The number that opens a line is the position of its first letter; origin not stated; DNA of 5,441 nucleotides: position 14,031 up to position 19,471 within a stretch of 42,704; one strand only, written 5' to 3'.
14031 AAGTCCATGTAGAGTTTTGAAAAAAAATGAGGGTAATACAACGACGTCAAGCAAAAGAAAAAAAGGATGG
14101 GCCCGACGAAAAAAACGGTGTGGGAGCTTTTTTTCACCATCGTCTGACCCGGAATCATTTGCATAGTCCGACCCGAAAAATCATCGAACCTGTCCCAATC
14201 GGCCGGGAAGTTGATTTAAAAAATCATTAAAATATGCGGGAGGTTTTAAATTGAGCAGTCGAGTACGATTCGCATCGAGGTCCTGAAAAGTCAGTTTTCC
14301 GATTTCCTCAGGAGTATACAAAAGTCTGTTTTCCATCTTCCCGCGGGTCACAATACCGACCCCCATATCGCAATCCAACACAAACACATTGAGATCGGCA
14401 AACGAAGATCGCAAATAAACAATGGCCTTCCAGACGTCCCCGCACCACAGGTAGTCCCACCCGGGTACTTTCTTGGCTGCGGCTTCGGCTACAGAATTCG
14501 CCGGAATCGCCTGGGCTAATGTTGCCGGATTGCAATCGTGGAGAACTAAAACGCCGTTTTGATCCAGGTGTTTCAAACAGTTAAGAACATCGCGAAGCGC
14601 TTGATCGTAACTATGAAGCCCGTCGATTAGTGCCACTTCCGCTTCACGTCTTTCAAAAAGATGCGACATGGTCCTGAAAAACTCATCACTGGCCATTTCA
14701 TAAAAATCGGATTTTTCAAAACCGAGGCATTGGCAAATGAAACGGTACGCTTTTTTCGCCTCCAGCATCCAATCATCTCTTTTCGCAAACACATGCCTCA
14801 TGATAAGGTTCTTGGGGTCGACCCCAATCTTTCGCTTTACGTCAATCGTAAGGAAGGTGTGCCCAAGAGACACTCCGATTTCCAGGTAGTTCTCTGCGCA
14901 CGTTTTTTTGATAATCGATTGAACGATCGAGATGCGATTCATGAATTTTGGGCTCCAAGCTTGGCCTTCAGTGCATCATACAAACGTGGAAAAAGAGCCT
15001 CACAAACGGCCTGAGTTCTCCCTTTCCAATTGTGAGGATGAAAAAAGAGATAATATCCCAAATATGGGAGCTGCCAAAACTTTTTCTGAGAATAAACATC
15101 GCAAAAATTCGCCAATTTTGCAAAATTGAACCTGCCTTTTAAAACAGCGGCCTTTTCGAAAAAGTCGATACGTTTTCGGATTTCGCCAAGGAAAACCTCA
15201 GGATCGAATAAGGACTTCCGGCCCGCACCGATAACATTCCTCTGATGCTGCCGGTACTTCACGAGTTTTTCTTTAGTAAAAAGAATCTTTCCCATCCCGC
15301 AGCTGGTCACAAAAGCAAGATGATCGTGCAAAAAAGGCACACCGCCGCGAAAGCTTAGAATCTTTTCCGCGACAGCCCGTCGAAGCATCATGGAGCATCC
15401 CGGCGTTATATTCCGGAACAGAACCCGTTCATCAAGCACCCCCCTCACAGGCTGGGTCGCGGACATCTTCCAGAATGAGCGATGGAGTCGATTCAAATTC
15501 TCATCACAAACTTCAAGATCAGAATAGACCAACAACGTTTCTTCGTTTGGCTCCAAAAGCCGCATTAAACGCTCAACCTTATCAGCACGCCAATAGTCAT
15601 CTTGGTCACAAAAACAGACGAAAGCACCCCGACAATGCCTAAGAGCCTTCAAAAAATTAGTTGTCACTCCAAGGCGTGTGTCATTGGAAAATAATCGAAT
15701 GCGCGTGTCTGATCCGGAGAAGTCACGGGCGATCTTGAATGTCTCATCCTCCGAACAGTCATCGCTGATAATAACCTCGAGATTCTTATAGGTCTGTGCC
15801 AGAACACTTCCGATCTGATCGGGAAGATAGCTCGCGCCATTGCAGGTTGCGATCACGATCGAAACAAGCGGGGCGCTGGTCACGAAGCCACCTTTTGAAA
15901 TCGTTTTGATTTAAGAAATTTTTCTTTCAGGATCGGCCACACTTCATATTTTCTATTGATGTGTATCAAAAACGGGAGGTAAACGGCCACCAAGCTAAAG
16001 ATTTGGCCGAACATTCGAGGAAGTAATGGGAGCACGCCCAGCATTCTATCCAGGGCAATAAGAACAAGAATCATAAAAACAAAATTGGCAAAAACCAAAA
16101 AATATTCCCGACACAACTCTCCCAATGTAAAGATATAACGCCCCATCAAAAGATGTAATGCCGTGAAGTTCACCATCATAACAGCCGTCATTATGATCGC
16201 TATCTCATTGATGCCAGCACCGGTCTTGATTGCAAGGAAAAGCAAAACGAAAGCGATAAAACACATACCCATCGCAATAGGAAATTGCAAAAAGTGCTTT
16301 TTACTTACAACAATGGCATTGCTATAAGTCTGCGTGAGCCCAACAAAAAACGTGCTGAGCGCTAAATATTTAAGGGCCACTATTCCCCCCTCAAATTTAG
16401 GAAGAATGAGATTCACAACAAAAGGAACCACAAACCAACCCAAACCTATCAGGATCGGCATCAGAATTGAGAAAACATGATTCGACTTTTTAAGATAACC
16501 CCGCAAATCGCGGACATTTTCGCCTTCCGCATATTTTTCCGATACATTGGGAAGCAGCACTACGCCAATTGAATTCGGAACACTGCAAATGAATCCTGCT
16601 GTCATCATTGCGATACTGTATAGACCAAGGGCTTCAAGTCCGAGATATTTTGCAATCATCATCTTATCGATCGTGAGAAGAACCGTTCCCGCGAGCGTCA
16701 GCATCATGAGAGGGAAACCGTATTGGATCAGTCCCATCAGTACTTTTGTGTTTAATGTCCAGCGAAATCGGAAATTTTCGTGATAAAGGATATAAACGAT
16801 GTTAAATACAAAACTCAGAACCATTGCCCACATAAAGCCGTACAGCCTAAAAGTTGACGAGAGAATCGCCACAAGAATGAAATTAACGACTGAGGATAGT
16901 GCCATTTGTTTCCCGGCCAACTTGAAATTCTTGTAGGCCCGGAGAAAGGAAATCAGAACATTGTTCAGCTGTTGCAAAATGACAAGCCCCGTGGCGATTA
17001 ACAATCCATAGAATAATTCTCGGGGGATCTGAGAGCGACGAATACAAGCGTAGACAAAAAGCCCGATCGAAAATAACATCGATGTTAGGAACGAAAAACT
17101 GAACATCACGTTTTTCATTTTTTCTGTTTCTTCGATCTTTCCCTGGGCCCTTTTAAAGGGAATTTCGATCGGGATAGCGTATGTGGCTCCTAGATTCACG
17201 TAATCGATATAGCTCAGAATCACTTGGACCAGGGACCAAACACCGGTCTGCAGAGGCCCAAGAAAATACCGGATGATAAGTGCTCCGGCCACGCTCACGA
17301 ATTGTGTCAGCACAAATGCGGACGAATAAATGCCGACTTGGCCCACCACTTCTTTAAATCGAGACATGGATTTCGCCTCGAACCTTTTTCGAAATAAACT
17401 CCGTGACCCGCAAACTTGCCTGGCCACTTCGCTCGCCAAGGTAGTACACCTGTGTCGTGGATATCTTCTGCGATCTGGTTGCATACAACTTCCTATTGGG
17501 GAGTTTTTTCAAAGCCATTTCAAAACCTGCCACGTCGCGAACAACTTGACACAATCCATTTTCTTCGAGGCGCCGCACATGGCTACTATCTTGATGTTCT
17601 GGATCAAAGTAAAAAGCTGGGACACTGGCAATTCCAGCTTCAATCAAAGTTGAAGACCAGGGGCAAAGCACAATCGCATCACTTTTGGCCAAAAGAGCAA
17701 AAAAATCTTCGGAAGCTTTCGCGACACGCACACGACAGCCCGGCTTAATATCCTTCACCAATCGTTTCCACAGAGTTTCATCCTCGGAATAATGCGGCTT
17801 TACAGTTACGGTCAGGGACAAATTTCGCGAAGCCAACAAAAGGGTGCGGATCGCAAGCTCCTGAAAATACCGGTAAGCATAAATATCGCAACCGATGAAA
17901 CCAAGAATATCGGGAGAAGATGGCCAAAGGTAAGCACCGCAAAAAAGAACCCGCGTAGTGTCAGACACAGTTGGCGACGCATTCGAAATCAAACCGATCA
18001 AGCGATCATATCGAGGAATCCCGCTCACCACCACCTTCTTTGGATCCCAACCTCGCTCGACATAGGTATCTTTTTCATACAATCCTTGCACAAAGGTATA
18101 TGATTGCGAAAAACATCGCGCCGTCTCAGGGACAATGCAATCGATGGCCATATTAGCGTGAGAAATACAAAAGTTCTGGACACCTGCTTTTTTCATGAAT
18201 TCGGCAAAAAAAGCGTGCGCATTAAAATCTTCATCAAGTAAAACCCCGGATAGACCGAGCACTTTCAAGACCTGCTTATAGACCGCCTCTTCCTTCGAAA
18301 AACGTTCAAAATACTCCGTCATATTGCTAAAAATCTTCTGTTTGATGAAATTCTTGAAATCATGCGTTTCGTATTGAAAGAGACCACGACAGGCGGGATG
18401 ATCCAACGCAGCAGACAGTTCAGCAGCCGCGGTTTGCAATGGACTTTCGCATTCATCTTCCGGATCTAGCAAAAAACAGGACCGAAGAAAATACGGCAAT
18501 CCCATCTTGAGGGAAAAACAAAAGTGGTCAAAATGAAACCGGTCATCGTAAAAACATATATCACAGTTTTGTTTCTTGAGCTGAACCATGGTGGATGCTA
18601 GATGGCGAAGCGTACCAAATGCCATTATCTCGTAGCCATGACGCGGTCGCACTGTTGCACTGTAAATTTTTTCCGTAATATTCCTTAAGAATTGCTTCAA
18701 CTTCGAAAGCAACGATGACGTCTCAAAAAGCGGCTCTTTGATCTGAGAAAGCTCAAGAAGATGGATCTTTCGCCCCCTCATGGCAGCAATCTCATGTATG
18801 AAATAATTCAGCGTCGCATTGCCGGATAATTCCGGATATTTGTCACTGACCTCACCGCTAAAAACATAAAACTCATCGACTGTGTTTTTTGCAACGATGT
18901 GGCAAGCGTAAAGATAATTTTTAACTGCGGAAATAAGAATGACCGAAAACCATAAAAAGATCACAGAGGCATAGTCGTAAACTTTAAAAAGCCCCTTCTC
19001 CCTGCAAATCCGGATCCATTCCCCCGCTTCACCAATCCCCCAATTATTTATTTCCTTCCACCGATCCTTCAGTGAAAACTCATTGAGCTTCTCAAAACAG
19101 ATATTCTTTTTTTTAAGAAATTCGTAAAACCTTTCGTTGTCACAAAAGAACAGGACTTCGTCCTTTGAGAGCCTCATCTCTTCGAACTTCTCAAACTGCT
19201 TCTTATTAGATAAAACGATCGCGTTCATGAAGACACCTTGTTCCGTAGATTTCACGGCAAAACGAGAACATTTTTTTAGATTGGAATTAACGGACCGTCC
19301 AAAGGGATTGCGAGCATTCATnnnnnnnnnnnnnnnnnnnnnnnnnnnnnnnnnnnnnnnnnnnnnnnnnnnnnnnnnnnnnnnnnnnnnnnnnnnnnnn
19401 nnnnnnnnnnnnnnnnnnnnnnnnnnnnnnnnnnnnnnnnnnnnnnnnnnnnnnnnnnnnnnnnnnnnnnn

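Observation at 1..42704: Near-unidirectional 42-kb glycan factory with eight GT-C-type membrane enzymes and three polyprenyl-phosphate sugar synthases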

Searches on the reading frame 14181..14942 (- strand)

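Call 4: search_protein_families(library=pfam, proteins=[window:14181-14942:-], max_evalue=0.01)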
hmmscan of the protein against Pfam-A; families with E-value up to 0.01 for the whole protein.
window:14181-14942:- (253 aa): 1 family
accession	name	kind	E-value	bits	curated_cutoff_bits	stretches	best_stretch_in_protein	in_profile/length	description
PF13578.12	Methyltransf_24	-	3e-10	41.3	26.3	1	21-137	2-105/105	Methyltransferase domain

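Call 67: search_protein_families(library=ncbifam, proteins=[window:14181-14942:-], max_evalue=0.00001)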
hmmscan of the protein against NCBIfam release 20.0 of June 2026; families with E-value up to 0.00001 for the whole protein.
window:14181-14942:- (253 aa): 0 families

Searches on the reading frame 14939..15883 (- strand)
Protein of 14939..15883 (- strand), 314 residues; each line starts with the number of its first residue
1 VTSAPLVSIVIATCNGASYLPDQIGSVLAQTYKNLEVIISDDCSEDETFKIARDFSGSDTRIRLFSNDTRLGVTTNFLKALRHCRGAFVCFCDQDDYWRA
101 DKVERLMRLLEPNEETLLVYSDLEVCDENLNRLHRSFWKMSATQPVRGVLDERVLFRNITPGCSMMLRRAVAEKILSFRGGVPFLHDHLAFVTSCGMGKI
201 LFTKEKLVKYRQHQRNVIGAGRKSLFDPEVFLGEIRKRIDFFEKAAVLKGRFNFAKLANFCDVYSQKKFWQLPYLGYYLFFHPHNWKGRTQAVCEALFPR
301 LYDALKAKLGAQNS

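Call 5: search_protein_families(library=pfam, proteins=[window:14939-15883:-], max_evalue=0.01)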
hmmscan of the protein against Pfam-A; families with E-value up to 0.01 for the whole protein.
window:14939-15883:- (314 aa): 4 families
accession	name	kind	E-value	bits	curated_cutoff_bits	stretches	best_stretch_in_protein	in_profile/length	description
PF00535.33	Glycos_transf_2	-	3.1e-30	105.8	23.3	1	8-171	1-164/168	Glycosyl transferase family 2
PF10111.15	Glyco_tranf_2_2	-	1.4e-09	38.3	27.3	1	10-140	5-141/276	Glycosyltransferase like family 2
PF13641.12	Glyco_tranf_2_3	-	2.4e-07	31.5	27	1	7-110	3-111/230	Glycosyltransferase like family 2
PF13506.12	Glyco_transf_21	-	0.0034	17.3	21.7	1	76-190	21-128/174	Glycosyl transferase family 21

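Call 15: search_protein_families(library=ncbifam, proteins=[window:14939-15883:-], max_evalue=0.001)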
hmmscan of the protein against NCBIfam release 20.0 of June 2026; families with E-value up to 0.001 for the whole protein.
window:14939-15883:- (314 aa): 19 families
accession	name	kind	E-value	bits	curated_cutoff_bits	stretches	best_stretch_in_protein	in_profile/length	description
NF047683.1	TeichurnBiosyTuaG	equivalog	3e-24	86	400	1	3-135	4-135/252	teichuronic acid biosynthesis protein TuaG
NF053739.1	GlytfEpsEBac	equivalog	1.2e-18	67.1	450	1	5-160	1-153/265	glycosyltransferase EpsE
NF050050.1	ProtGlycPglI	equivalog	7.5e-18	64.9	500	1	5-109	2-107/306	GalNAc(5)-diNAcBac-PP-undecaprenol beta-1,3-glucosyltransferase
NF007482.0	PRK10073.1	equivalog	2.9e-14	52.8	423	1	1-113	2-113/334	glycosyltransferase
TIGR04017.1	WcaA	equivalog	7.6e-12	45.4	495.75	1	2-129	2-129/279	colanic acid biosynthesis glycosyltransferase WcaA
NF007453.0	PRK10018.1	equivalog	8e-12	45.4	382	1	1-129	2-130/280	colanic acid biosynthesis glycosyltransferase WcaA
TIGR03937.1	PgaC_IcaA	equivalog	5e-10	38.9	422.3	1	3-111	43-151/407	poly-beta-1,6-N-acetyl-D-glucosamine synthase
NF041394.1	GtaseAglG_Halo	equivalog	4.8e-09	35.9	440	1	7-113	3-110/304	glucosyl-dolichyl phosphate glucuronosyltransferase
NF041875.1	EPS_EpsD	equivalog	8.3e-09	35.3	370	1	7-117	1-111/325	exopolysaccharide biosynthesis glycosyltransferase EpsD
NF038302.1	EPS_HpsE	equivalog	1.9e-07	30.3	300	1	8-106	4-107/307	hormogonium polysaccharide biosynthesis glycosyltransferase HpsE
TIGR03111.1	glyc2_xrt_Gpos1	hypoth_equivalog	2.6e-07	29.8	363.95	1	3-140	47-186/439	TIGR03111 family XrtG-associated glycosyltransferase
TIGR03965.1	mycofact_glyco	equivalog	1.7e-06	27.2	280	1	4-99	73-168/467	mycofactocin biosynthesis glycosyltransferase MftF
TIGR04283.1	glyco_like_mftF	equivalog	2.1e-06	27.5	182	1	7-118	1-105/221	TIGR04283 family arsenosugar biosynthesis glycosyltransferase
TIGR03469.1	HpnB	hypoth_equivalog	2.9e-06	26.5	379.25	1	3-57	42-97/386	hopene-associated glycosyltransferase HpnB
NF045692.1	OglycostaseCruG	equivalog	3.4e-06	26.3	600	1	7-69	43-105/386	2'-O-glycosyltransferase CruG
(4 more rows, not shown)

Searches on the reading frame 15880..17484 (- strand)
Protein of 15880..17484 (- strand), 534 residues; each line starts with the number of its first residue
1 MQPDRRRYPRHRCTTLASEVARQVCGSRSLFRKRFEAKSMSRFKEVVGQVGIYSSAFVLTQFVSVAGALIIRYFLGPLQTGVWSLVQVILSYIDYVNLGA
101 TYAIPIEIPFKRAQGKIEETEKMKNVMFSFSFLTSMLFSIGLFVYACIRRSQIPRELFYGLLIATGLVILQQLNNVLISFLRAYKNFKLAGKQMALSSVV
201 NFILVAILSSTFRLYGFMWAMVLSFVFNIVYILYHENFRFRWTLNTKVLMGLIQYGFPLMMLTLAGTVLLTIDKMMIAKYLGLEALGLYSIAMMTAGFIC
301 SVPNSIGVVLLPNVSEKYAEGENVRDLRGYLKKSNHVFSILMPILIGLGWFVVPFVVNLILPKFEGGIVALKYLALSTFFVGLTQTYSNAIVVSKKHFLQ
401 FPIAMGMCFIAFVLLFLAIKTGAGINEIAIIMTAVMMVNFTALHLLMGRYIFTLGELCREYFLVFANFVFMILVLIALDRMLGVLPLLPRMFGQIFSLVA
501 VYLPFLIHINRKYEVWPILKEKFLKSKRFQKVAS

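Call 5: search_protein_families(library=pfam, proteins=[window:15880-17484:-], max_evalue=0.01)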
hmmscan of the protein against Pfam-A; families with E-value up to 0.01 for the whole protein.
window:15880-17484:- (534 aa): 2 families
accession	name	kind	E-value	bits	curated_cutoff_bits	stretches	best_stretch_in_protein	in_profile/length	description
PF13440.11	Polysacc_synt_3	-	1e-16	61.5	23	1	118-360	41-283/293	Polysaccharide biosynthesis protein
PF01943.22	Polysacc_synt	-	4.1e-09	36.7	28.2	1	50-316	5-272/274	Polysaccharide biosynthesis protein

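Call 15: search_protein_families(library=ncbifam, proteins=[window:15880-17484:-], max_evalue=0.001)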
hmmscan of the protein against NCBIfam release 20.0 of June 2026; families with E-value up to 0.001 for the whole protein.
window:15880-17484:- (534 aa): 2 families
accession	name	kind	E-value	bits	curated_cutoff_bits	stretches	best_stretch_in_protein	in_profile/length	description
NF007773.0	PRK10459.1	equivalog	1.3e-07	31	273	1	186-529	140-485/492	MOP flippase family protein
NF047674.1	TeichurnBiosyTuaB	equivalog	7.4e-07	28.6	580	1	169-466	124-419/469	teichuronic acid biosynthesis protein TuaB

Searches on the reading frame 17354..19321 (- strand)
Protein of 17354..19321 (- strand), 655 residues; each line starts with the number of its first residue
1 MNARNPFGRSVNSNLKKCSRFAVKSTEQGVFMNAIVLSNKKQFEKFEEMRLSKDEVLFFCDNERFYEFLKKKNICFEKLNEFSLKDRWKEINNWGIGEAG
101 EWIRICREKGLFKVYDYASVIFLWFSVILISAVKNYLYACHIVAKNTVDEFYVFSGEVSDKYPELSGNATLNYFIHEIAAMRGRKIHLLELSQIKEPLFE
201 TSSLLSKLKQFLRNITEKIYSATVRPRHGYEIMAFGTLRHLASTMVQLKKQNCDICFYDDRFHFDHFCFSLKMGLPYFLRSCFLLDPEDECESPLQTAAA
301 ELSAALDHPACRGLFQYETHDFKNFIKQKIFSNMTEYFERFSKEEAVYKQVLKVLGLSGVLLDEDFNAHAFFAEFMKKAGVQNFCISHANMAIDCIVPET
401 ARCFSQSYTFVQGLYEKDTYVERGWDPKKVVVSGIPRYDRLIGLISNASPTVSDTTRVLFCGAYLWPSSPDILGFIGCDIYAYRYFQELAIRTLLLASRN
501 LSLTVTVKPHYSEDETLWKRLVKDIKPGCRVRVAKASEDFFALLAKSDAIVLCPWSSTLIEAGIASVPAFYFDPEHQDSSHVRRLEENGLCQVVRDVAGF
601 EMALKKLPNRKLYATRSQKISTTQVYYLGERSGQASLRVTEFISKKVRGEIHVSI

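Call 5: search_protein_families(library=pfam, proteins=[window:17354-19321:-], max_evalue=0.01)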
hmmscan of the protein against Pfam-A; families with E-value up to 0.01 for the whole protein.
window:17354-19321:- (655 aa): 0 families

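Call 11: search_protein_families(library=ncbifam, proteins=[window:17354-19321:-], max_evalue=0.01)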
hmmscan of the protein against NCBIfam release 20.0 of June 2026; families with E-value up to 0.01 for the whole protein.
window:17354-19321:- (655 aa): 1 family
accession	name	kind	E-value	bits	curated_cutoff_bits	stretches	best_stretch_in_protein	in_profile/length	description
TIGR04396.2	surf_polysacc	subfamily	7.5e-06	25.3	125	1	504-647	225-363/427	surface carbohydrate biosynthesis protein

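Call 65: search_protein_families(library=pfam, proteins=[window:17354-19321:-], max_evalue=5)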
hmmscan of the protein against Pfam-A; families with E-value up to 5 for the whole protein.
window:17354-19321:- (655 aa): 1 family
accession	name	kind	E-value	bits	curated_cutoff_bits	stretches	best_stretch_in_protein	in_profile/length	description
PF06637.16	PV-1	-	0.024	13.9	30.1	1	3-87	104-190/439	PV-1 protein (PLVAP)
